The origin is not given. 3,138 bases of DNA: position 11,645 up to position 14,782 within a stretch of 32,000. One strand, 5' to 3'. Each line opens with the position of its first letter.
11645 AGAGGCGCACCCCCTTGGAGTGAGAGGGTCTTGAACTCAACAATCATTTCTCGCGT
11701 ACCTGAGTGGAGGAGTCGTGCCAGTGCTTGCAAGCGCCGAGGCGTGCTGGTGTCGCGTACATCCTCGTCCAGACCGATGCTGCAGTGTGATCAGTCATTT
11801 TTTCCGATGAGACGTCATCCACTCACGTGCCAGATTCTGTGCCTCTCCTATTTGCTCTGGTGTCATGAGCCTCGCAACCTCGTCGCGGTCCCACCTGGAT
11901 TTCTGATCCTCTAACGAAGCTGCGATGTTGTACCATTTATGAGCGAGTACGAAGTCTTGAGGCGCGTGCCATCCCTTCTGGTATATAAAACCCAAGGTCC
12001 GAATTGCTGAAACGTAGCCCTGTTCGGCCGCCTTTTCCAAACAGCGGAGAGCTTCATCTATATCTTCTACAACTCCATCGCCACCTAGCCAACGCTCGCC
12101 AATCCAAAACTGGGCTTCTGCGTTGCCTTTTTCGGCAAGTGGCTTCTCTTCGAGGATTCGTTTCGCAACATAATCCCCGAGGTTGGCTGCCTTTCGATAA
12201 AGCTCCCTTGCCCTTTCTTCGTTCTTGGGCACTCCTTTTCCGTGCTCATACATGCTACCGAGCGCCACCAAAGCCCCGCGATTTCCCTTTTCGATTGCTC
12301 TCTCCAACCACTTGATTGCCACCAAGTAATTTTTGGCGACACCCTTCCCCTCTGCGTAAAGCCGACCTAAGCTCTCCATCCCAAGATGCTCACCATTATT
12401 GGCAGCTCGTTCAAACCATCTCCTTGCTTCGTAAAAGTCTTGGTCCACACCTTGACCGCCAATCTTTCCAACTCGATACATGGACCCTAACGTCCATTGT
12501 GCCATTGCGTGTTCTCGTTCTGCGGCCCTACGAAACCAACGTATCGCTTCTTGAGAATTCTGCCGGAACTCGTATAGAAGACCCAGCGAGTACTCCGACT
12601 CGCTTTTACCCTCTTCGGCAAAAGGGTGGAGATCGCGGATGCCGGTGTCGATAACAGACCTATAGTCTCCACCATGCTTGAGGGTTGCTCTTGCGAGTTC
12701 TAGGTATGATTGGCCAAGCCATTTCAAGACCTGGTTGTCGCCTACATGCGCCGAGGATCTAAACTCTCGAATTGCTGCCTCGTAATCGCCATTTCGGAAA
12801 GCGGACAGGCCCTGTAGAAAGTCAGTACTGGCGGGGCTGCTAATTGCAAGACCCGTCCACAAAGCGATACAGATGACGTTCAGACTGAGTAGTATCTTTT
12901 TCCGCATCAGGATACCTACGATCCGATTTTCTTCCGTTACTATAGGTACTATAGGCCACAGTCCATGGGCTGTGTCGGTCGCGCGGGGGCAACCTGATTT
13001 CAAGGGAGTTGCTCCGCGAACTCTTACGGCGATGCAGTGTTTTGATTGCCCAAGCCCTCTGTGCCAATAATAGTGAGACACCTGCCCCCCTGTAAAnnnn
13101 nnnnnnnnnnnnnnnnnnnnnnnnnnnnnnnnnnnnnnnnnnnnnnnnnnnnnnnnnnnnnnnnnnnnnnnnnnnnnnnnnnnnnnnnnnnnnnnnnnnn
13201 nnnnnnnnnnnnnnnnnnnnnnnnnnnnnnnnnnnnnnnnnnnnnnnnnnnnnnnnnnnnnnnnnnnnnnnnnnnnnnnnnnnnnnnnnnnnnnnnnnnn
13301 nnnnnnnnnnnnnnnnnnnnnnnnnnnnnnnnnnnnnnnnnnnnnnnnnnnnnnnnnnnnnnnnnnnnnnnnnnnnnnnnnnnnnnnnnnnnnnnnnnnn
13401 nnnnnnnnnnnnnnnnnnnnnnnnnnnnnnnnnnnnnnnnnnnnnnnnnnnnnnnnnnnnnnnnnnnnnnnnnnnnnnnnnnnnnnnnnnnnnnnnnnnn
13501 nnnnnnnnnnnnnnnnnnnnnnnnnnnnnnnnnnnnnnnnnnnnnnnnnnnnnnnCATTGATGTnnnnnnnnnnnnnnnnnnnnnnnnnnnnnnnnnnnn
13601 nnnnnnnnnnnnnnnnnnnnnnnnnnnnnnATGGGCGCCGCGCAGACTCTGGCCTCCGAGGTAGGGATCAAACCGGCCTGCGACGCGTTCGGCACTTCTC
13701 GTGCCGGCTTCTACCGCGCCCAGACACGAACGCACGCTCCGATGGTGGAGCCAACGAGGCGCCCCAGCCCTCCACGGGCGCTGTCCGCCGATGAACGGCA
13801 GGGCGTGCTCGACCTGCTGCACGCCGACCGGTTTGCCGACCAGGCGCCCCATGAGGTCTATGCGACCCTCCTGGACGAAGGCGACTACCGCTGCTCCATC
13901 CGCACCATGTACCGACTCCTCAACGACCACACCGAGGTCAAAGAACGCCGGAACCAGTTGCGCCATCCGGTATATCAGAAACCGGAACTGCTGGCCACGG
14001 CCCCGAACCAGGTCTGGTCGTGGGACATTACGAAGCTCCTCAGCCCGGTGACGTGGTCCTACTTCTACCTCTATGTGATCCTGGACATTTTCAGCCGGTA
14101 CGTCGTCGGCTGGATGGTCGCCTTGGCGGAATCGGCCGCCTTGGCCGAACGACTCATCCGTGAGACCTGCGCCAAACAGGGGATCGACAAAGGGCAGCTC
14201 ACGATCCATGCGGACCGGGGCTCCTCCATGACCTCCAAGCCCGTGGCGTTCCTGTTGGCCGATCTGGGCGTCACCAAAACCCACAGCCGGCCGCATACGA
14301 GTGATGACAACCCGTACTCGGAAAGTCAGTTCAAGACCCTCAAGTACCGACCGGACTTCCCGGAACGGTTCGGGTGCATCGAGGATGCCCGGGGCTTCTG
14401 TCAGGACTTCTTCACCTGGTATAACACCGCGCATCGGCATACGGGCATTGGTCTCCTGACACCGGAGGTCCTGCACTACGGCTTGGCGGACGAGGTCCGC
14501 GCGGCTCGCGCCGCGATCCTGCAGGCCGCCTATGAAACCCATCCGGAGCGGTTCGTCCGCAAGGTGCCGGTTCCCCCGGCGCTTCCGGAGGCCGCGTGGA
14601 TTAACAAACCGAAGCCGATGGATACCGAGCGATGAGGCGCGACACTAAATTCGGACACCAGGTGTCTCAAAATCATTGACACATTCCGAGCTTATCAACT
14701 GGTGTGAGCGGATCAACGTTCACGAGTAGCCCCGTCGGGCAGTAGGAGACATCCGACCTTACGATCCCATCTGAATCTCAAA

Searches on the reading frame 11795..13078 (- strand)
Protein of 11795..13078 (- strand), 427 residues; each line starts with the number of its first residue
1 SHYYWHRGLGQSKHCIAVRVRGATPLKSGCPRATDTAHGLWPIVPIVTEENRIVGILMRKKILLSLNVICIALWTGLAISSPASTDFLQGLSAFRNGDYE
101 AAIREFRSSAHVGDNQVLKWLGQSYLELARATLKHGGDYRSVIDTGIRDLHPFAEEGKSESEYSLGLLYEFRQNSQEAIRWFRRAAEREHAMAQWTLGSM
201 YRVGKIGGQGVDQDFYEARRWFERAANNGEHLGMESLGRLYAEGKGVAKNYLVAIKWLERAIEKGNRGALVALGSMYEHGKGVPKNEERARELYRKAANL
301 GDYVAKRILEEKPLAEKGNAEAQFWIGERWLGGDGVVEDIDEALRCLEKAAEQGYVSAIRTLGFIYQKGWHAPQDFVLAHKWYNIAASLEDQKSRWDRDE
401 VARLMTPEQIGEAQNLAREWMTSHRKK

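Call 58: search_protein_families(library=pfam, proteins=[window:11795-13078:-], max_evalue=0.001)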
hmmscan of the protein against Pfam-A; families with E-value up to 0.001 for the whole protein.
window:11795-13078:- (427 aa): 5 families
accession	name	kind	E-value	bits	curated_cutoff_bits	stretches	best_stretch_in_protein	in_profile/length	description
PF08238.18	Sel1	-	2.9e-44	148.3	30.7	4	269-302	3-36/36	Sel1 repeat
PF07719.23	TPR_2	-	1.9e-06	28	27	0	163-187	5-29/34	Tetratricopeptide repeat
PF13432.12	TPR_16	-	1e-05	26.3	32.7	0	88-128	2-44/65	Tetratricopeptide repeat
PF23310.1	TPR_27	-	1.1e-05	25.5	27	0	155-199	24-69/110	Plant tetratrico peptide repeats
PF13424.12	TPR_12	-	0.00027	21.5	30.1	0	160-187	46-73/77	Tetratricopeptide repeat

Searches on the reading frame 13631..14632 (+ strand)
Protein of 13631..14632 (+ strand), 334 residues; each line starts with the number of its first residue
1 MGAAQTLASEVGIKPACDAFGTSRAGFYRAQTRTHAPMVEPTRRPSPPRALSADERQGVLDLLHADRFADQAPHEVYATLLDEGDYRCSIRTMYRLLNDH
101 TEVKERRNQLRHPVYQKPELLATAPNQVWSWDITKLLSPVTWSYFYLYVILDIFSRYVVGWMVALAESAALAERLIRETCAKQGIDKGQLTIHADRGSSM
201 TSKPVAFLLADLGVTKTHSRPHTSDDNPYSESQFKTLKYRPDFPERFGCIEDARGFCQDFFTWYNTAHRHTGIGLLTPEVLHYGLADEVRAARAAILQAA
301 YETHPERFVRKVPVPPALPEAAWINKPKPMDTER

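Call 58: search_protein_families(library=pfam, proteins=[window:13631-14632:+], max_evalue=0.001)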
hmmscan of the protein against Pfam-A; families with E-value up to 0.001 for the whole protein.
window:13631-14632:+ (334 aa): 2 families
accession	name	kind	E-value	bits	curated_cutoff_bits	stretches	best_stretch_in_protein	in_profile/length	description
PF00665.32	rve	-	1.1e-21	77.4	32.6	1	123-223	2-101/102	Integrase core domain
PF13683.12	rve_3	-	4.4e-15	55.6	26.5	1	213-278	2-67/67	Integrase core domain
